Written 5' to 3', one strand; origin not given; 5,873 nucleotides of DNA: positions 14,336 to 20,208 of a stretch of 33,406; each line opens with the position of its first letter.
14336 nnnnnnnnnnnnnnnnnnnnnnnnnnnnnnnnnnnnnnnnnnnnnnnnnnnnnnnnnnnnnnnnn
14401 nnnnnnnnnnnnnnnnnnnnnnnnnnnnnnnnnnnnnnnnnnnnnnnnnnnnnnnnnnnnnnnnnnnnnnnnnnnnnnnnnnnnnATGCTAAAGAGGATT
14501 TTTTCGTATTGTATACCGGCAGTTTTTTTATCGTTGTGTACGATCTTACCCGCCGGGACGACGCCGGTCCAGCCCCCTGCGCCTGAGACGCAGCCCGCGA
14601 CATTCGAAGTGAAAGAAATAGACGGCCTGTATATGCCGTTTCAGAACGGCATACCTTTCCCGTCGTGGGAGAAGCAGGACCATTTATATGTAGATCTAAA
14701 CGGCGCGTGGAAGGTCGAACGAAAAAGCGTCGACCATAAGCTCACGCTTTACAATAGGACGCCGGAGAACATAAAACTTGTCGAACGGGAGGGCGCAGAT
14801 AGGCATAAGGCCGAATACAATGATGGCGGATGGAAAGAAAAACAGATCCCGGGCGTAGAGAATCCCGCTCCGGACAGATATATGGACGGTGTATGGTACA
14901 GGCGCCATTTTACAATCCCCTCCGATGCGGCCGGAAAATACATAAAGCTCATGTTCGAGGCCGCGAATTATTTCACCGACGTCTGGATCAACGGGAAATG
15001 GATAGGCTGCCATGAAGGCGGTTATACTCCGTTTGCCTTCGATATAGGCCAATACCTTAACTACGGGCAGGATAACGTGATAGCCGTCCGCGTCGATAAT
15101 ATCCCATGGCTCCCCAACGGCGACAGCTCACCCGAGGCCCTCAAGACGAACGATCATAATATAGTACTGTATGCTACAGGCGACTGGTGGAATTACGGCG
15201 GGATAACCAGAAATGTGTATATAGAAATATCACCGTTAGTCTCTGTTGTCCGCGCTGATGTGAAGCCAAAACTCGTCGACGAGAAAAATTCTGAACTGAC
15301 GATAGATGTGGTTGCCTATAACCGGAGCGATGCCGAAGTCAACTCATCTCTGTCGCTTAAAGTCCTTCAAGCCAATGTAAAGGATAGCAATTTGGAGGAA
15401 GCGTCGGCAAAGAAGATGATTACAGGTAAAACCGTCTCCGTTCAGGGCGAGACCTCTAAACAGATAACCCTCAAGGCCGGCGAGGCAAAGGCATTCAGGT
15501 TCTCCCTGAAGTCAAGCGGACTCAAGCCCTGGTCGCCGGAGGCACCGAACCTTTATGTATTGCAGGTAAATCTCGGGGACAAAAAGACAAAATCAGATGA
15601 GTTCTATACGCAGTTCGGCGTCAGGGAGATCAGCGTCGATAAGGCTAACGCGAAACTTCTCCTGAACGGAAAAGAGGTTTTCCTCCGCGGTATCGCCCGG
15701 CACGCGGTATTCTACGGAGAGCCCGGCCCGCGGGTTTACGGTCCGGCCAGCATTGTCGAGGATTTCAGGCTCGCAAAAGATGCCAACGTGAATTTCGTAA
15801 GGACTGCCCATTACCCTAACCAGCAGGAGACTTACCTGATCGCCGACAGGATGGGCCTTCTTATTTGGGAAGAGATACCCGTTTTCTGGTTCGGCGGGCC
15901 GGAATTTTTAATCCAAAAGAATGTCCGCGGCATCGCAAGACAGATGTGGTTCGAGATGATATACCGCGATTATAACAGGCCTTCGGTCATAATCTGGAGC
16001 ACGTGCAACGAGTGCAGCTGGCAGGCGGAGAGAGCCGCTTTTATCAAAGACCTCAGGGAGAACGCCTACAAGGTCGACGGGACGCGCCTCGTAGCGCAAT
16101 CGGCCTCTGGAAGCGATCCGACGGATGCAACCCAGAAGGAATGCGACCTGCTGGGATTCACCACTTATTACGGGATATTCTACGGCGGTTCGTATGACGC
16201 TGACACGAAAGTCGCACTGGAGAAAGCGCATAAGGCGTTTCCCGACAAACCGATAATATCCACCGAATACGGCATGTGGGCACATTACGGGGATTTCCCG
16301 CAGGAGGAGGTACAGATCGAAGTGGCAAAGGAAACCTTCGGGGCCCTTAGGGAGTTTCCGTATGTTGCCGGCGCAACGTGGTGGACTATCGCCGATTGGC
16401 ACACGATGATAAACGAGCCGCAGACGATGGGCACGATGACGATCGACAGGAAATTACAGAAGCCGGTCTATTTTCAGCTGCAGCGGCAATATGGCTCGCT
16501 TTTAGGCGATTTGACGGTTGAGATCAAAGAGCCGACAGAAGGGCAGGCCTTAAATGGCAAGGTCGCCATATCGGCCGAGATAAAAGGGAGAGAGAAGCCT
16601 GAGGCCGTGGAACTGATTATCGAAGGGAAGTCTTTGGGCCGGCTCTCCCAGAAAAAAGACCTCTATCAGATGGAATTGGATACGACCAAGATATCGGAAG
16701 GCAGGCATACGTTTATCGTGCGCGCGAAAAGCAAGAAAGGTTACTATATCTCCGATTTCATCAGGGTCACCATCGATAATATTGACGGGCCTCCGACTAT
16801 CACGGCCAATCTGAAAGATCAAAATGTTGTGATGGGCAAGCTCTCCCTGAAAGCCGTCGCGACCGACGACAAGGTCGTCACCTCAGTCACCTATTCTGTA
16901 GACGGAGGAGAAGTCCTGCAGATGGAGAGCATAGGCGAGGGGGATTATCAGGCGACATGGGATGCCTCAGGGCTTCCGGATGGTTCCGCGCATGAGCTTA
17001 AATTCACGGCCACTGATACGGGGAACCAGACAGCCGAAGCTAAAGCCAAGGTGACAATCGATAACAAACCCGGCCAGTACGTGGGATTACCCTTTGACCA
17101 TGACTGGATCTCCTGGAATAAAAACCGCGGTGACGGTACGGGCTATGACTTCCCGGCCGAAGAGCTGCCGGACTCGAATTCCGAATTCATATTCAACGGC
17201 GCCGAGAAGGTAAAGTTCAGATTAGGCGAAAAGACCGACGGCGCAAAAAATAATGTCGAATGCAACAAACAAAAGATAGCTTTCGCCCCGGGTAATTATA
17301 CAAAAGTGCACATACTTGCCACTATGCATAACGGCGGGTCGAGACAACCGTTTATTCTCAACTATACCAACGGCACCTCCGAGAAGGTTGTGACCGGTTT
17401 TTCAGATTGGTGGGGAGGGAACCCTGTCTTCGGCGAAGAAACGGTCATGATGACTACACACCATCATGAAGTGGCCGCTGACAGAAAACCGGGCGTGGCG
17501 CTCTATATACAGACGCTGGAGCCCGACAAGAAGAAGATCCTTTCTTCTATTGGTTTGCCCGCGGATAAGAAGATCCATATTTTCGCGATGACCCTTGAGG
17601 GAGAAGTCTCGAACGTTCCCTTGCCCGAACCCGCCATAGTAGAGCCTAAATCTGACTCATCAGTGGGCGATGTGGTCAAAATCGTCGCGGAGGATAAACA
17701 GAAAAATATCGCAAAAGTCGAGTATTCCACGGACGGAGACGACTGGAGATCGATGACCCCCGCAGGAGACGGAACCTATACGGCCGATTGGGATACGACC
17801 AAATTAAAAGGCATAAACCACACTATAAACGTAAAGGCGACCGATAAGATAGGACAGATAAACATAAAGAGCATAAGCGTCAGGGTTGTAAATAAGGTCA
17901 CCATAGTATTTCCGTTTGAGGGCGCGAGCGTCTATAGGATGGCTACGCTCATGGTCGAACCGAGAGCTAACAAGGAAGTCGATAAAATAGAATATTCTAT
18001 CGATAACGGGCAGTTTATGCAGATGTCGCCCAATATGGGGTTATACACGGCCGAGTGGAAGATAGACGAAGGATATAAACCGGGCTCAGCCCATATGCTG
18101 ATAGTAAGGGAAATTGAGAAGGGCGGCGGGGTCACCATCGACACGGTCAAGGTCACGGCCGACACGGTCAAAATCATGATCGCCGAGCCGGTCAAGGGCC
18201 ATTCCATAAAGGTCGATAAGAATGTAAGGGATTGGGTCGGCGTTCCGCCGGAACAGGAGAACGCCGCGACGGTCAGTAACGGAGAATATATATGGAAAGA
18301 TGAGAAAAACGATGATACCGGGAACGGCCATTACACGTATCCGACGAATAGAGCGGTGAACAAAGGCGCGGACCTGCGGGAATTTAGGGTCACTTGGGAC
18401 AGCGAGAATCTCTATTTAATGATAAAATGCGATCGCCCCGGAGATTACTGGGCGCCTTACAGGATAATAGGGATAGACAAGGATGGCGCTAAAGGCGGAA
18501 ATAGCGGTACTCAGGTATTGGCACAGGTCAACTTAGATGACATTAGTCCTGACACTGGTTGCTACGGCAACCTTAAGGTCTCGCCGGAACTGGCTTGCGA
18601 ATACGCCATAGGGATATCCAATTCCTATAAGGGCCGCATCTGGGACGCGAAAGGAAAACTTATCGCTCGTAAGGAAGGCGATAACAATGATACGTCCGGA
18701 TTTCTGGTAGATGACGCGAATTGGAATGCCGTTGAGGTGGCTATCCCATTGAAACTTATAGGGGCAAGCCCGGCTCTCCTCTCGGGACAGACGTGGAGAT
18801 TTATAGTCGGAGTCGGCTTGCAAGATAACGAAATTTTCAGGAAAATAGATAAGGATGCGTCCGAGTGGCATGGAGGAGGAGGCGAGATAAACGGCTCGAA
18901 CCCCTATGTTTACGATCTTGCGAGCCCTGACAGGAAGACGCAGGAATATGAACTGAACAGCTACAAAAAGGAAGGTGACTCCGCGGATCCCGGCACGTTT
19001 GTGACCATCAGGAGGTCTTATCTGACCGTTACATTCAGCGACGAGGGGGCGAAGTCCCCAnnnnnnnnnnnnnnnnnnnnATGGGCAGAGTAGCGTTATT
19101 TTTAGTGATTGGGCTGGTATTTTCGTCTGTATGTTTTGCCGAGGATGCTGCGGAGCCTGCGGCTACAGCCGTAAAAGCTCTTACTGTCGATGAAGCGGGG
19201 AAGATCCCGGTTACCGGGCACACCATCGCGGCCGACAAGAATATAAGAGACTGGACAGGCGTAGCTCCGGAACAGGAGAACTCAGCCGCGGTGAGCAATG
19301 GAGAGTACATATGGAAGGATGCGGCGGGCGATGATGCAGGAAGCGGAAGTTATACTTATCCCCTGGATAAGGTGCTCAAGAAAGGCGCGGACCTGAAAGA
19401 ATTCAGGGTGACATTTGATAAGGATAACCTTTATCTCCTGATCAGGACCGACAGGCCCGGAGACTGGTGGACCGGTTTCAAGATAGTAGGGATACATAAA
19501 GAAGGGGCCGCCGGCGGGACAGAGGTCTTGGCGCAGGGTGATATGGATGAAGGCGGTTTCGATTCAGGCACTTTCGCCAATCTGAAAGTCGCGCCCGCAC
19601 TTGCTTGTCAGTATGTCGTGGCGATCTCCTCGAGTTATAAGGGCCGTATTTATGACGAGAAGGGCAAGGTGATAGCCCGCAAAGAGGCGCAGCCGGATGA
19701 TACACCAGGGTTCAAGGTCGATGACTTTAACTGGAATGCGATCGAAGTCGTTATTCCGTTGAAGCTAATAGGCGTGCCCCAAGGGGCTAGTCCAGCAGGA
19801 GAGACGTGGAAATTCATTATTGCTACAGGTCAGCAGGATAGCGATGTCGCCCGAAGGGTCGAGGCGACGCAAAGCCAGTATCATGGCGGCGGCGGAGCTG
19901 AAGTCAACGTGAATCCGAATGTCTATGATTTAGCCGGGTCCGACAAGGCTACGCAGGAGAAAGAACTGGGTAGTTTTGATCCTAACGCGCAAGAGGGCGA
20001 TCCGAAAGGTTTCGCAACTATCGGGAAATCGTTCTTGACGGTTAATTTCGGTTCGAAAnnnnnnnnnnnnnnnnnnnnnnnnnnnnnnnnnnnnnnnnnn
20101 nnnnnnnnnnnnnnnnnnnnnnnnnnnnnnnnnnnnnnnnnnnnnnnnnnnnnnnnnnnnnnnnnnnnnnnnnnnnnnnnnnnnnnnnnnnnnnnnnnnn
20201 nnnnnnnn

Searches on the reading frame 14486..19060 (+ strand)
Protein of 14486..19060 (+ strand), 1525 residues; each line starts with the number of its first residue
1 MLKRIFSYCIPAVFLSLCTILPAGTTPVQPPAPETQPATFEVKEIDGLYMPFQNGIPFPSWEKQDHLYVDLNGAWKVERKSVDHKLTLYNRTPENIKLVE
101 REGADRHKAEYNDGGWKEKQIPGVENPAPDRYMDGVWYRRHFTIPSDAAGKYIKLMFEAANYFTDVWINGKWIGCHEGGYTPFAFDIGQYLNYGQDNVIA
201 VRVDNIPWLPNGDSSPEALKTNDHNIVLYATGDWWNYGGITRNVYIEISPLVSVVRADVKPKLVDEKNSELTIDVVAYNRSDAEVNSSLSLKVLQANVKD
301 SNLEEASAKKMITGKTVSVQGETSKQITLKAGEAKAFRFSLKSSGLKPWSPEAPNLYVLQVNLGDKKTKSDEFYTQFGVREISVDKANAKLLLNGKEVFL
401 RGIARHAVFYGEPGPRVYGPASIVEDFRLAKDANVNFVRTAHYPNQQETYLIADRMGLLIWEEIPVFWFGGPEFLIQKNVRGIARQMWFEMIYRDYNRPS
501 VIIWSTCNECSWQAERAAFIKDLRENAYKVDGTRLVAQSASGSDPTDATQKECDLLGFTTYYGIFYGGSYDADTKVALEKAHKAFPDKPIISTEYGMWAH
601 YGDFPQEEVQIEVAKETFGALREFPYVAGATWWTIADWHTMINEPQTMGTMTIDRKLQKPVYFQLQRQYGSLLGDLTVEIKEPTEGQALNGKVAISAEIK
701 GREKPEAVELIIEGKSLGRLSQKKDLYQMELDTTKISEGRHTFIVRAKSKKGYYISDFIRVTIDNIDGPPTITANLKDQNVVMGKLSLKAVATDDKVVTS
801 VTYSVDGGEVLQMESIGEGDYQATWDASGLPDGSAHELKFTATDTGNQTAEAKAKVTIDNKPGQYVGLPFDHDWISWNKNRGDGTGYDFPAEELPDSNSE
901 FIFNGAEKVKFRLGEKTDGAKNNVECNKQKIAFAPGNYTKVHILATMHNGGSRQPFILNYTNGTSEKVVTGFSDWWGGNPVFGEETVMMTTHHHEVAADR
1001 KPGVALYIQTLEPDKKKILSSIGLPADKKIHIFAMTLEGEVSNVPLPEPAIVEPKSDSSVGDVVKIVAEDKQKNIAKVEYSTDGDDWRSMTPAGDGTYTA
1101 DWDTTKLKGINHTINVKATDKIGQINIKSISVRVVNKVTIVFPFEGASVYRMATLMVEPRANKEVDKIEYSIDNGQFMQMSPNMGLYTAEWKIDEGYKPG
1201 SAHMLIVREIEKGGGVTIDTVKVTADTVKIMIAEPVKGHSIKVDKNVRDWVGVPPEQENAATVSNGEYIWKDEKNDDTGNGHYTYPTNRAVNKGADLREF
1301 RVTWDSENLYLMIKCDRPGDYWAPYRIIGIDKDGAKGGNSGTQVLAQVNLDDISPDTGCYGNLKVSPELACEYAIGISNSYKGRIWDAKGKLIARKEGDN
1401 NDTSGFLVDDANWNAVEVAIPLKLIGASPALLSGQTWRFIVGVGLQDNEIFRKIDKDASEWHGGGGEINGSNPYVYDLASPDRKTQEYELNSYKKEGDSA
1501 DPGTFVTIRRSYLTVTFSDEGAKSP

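Call 6: search_protein_families(library=pfam, proteins=[window:14486-19060:+], max_evalue=0.00001)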
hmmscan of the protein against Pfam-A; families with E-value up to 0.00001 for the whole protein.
window:14486-19060:+ (1525 aa): 6 families
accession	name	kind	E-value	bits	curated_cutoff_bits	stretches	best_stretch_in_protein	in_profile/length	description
PF17957.7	Big_7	-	3.9e-30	104.7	24.1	2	772-835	5-66/70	Bacterial Ig domain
PF02836.23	Glyco_hydro_2_C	-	8.7e-29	101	21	1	388-669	5-297/302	Glycosyl hydrolases family 2, TIM barrel domain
PF02837.24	Glyco_hydro_2_N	-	7.1e-23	81.8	28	1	125-247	56-166/169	Glycosyl hydrolases family 2, sugar binding domain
PF09985.14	Glucodextran_C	-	8.1e-21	75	22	1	1271-1496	5-219/228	C-terminal binding-module, SLH-like, of glucodextranase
PF00703.27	Glyco_hydro_2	-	4.4e-12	47.2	23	1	254-380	3-109/109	Glycosyl hydrolases family 2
PF22666.2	Glyco_hydro_2_N2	-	2.1e-08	34.8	27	1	136-205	50-119/167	Glycosyl hydrolase 2 galactose-binding domain-like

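Call 31: search_solved_structures(query=window:14486-19060:+, max_evalue=1e-10)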
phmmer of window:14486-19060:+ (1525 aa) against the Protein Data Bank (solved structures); distinct sequences matched with E-value up to 1e-10: 123 (the best 60 are shown).
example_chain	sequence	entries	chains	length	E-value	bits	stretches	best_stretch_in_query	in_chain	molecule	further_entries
7vqm_A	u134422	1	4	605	7e-54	186.1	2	337-640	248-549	GH2 beta-galacturonate AqGalA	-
6ncy_A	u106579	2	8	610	1.9e-53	184.6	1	323-672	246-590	Beta-glucuronidase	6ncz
6d89_C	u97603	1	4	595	2.4e-53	184.3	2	324-672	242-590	Beta-galactosidase/beta-glucuronidase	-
6d1n_A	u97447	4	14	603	4.4e-53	183.4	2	324-672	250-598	Beta-galactosidase/beta-glucuronidase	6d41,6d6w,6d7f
5uj6_A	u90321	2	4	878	8.7e-46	159.2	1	109-772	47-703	Glycosyl hydrolases family 2, sugar binding domain protein | Beta-galactosidase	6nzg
6d8g_A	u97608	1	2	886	8.9e-46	159.2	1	109-772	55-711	Glycosyl hydrolases family 2, sugar binding domain protein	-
6d50_A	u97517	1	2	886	9e-46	159.2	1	109-772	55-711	Glycosyl hydrolases family 2, sugar binding domain protein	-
6d8k_A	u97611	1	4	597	6.9e-43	149.6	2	316-638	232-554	Glycosyl hydrolase family 2, sugar binding domain protein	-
6eca_A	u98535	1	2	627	1.2e-42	148.8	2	340-663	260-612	Beta-glucuronidase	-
6u7i_A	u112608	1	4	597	3e-41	144.2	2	350-667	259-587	Beta-glucuronidase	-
6ed1_A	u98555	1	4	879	2.2e-40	141.3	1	109-718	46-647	Glycosyl hydrolase family 2, sugar binding domain protein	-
6xxw_A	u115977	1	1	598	5.2e-40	140.1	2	344-650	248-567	Beta-glucuronidase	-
8dhe_A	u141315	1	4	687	8.5e-36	126.1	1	132-765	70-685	Glycosyl hydrolase family 2, sugar bindingdomain protein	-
4jkm_A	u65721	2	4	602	3.8e-35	124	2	330-643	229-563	Beta-glucuronidase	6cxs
7kgy_A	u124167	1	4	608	1.1e-34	122.5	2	328-641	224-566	Beta-glucuronidase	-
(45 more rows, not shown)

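Call 46: search_protein_families(library=ncbifam, proteins=[window:14486-19060:+], max_evalue=0.00001)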
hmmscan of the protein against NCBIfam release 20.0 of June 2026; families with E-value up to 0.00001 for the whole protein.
window:14486-19060:+ (1525 aa): 11 families
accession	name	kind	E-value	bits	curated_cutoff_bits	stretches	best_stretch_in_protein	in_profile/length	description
NF050095.1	BetGlucuronLacZ4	equivalog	1.4e-63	215.1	950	1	137-753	63-660/666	beta-glucuronidase LacZ4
NF007538.0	PRK10150.1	equivalog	5.3e-57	193.5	544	2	312-643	215-566/607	beta-glucuronidase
NF041462.1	GalA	equivalog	2.6e-53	181.3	900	2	235-607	161-491/763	beta-galactosidase GalA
NF041463.1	GalB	equivalog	1.7e-52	178.3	900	1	136-595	136-572/869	beta-galactosidase GalB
NF052611.1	beta_gal_Bga2A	equivalog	9.7e-49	166.2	999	1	115-538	94-482/1007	beta-galactosidase, LacZ type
NF041100.1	betagal_LacZ_Ttogales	equivalog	3.1e-42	144.4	2000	1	128-527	102-462/1090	beta-galactosidase LacZ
NF049891.1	Bet1-4galacdseBT4156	equivalog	2.2e-40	138.4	1700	1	136-517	79-415/946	exo-beta-1,4-galactosidase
NF007074.0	PRK09525.1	subfamily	2.9e-39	134.6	1221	1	137-549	123-497/1027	beta-galactosidase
NF007666.0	PRK10340.1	equivalog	2.5e-38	131.5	1284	1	137-537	112-473/1030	beta-galactosidase subunit alpha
NF049890.1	Bet1-4galacdseBT4151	equivalog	1.7e-31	109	1500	1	130-604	103-537/952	exo-beta-1,4-galactosidase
NF049877.1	GlucurArabfur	equivalog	7.8e-29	99.9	1800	1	136-542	424-803/1400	beta-d-glucuronidase/beta-L-arabinofuranosidase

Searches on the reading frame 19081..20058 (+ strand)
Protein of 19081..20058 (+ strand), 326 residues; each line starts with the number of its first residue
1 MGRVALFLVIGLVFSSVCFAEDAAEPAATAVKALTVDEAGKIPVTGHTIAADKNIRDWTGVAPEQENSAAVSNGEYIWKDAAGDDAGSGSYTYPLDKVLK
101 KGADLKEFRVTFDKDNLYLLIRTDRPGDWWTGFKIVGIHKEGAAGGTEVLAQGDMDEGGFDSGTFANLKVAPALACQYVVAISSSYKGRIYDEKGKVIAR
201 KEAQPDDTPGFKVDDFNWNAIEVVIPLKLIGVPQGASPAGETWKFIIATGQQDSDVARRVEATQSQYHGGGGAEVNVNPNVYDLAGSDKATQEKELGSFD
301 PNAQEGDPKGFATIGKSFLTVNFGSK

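Call 6: search_protein_families(library=pfam, proteins=[window:19081-20058:+], max_evalue=0.00001)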
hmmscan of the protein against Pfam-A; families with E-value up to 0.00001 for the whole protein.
window:19081-20058:+ (326 aa): 1 family
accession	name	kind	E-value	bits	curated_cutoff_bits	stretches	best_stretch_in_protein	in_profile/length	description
PF09985.14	Glucodextran_C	-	2.5e-21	76.7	22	1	79-304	5-221/228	C-terminal binding-module, SLH-like, of glucodextranase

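Call 46: search_protein_families(library=ncbifam, proteins=[window:19081-20058:+], max_evalue=0.00001)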
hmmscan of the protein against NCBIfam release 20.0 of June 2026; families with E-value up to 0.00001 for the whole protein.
window:19081-20058:+ (326 aa): 0 families
